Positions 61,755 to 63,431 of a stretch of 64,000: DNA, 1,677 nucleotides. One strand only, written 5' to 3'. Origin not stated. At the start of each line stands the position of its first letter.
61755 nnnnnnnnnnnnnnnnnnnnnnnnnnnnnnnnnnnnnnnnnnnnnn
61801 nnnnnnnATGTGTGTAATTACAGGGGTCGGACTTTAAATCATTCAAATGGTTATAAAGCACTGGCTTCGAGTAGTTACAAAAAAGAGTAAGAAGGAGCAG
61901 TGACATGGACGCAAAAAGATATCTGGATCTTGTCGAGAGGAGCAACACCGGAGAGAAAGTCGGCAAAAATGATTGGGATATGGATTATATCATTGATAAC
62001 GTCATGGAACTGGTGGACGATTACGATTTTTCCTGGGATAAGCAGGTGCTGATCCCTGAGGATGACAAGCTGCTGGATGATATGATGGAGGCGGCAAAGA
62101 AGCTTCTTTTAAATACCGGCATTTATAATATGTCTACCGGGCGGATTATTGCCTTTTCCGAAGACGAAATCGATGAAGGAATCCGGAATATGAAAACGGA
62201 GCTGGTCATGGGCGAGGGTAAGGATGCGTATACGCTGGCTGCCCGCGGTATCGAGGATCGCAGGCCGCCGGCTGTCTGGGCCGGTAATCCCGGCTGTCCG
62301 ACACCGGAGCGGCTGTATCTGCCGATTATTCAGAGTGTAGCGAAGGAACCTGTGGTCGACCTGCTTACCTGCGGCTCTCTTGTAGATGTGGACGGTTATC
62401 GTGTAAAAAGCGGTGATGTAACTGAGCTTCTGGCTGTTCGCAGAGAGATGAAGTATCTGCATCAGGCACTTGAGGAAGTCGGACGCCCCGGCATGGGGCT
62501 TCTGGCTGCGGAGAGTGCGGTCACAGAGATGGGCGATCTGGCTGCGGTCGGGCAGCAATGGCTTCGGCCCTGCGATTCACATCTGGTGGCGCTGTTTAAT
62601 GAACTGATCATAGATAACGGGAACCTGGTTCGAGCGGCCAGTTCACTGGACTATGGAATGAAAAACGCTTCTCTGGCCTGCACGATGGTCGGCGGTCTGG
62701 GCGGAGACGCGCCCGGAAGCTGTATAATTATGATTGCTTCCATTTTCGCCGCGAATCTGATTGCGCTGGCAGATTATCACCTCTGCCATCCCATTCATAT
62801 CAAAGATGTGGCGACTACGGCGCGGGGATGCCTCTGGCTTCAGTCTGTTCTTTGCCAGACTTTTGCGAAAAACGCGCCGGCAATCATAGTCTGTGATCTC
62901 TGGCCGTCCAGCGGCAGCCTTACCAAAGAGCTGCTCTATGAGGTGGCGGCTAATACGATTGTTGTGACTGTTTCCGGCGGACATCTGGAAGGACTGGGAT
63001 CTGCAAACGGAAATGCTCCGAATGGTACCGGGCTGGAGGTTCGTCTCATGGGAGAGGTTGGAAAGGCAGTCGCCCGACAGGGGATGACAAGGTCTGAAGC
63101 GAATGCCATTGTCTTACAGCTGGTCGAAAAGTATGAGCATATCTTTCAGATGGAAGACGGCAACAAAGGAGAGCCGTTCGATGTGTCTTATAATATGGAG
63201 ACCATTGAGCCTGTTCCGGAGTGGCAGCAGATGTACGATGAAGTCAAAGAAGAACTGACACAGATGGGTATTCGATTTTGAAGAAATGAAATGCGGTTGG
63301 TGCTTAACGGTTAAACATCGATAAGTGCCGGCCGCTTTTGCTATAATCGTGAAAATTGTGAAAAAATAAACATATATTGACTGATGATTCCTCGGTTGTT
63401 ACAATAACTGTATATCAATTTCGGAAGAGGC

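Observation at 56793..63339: BMP/nucleoside-type ABC importer co-transcribed with the MtmB-like enzyme: possible methylated purine or nucleoside demethylation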

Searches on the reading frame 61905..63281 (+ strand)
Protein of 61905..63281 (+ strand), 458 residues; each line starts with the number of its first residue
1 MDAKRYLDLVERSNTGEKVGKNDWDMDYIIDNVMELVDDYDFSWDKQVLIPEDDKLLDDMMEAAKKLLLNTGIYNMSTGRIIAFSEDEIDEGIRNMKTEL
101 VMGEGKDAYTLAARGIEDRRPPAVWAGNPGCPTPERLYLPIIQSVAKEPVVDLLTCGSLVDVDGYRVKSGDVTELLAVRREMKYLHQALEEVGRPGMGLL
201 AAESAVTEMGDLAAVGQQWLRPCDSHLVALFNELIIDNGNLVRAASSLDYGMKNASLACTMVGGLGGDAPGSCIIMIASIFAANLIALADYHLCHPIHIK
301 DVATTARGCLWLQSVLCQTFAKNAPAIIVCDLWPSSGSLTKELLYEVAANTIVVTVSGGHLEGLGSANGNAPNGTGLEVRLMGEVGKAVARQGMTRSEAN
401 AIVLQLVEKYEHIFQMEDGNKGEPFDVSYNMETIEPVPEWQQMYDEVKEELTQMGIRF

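Call 3: search_protein_families(library=pfam, proteins=[window:61905-63281:+])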
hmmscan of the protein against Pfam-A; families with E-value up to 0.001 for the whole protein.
window:61905-63281:+ (458 aa): 1 family
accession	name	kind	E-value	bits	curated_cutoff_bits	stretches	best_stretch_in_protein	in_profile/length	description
PF05369.18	MtmB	-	5.4e-94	316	25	1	8-456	5-450/450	Monomethylamine methyltransferase MtmB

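Call 4: search_protein_families(library=ncbifam, proteins=[window:61905-63281:+])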
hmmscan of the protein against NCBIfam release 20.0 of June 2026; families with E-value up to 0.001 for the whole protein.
window:61905-63281:+ (458 aa): 0 families
